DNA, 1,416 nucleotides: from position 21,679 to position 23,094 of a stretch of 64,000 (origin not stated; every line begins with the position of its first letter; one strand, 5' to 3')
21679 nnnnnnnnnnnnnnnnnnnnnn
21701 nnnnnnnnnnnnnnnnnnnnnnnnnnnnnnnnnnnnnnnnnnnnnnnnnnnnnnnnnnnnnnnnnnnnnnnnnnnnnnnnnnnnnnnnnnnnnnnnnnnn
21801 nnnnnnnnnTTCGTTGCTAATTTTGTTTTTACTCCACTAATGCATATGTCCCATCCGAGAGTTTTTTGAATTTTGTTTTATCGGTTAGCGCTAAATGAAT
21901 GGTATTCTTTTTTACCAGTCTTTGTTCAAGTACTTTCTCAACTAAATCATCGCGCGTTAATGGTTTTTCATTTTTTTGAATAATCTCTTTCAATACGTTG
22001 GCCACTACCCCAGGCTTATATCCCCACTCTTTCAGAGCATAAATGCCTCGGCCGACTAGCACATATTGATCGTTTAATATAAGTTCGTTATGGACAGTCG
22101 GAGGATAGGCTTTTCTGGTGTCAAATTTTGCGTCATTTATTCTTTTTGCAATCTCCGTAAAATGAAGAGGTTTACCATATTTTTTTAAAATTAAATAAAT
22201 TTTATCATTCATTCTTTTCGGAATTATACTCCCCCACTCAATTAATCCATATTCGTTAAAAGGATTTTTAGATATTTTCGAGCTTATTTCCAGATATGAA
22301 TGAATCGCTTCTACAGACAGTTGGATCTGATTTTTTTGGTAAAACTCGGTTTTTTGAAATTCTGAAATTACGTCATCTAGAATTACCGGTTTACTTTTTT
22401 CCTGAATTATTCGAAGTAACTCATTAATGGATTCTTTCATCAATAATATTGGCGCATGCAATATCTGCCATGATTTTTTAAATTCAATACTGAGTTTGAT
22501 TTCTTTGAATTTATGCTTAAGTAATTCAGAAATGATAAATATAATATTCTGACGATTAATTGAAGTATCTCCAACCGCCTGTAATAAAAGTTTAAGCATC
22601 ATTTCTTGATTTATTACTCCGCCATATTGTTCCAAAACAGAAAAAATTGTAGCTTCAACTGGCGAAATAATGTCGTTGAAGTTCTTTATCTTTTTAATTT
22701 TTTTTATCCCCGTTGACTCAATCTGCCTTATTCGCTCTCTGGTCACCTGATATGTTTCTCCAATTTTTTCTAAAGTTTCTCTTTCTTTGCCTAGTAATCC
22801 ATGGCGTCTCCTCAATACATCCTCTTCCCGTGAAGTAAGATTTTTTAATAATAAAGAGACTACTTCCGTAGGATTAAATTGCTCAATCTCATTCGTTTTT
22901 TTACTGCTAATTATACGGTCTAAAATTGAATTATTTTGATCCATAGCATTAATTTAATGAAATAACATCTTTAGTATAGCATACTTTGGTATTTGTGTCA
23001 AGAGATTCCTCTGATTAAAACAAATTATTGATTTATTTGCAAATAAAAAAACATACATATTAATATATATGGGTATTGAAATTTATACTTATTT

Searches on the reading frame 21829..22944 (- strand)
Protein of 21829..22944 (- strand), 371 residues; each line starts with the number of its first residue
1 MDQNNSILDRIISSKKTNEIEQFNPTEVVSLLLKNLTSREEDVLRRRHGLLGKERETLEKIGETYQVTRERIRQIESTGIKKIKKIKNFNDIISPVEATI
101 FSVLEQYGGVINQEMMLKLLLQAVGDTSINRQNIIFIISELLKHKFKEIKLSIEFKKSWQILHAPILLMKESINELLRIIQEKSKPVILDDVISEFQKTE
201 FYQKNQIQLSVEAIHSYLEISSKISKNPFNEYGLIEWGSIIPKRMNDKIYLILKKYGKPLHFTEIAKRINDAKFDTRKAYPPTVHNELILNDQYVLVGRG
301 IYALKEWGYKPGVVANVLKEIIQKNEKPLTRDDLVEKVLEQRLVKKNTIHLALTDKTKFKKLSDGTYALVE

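Call 56: search_protein_families(library=pfam, proteins=[window:21829-22944:-], max_evalue=0.00001)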
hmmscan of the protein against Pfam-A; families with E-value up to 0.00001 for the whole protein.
window:21829-22944:- (371 aa): 2 families
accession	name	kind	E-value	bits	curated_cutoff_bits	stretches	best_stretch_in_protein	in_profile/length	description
PF04545.22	Sigma70_r4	-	7.7e-12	45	24.1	1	32-85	1-50/50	Sigma-70, region 4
PF05066.19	HARE-HTH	-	1.9e-08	35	25.9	0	249-276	7-34/71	HB1, ASXL, restriction endonuclease HTH domain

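Call 59: search_protein_families(library=ncbifam, proteins=[window:21829-22944:-], max_evalue=0.01)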
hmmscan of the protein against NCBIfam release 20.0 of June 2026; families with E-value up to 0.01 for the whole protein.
window:21829-22944:- (371 aa): 27 families (the best 25 are shown)
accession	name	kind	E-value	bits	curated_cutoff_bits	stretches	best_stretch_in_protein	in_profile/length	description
NF041931.2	MzaA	equivalog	7.8e-17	61.3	800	1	19-85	637-703/726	MZA anti-phage system associated sigma-70 family RNA polymerase sigma factor MzaA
NF004208.0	PRK05658.1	equivalog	1.1e-16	61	555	1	19-85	552-618/631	RNA polymerase sigma factor RpoD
TIGR02393.1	RpoD_Cterm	equivalog_domain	8.6e-15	55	354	1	17-88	158-229/238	RNA polymerase sigma factor RpoD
TIGR02394.1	rpoS_proteo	equivalog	1.2e-13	51.2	378.7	1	2-88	186-275/285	RNA polymerase sigma factor RpoS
NF005643.0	PRK07406.1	equivalog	3.5e-13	49.4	500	1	31-85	331-385/397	RNA polymerase sigma factor RpoD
NF004207.0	PRK05657.1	equivalog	4.7e-13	49.2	394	1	2-89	229-319/329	RNA polymerase sigma factor RpoS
NF006666.0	PRK09210.1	equivalog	5.3e-13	49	572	1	30-85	303-358/370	RNA polymerase sigma factor RpoD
NF004566.0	PRK05901.2-4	equivalog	4.3e-12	46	531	1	9-85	356-432/448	RNA polymerase sigma factor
TIGR02997.1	Sig70-cyanoRpoD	subfamily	7.8e-12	45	384.5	1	18-84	232-298/298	RNA polymerase sigma factor, RpoD/SigA family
NF004561.0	PRK05901.1-3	equivalog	2.7e-11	43.3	582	1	30-84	470-524/537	RNA polymerase sigma factor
NF005143.0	PRK06596.1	subfamily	3.7e-11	43.1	241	1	22-86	217-280/285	RNA polymerase factor sigma-32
NF005785.0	PRK07598.1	equivalog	4.4e-11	42.3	554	1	30-92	345-407/415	RNA polymerase sigma factor SigC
NF004562.0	PRK05901.1-4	equivalog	1.3e-10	40.4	779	1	32-85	489-542/571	RNA polymerase sigma factor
NF004564.0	PRK05901.2-2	equivalog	2.6e-10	39.6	617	1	26-90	421-486/500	RNA polymerase sigma factor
TIGR02392.1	rpoH_proteo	equivalog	4.5e-10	39.6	323.1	1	24-86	207-267/270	RNA polymerase sigma factor RpoH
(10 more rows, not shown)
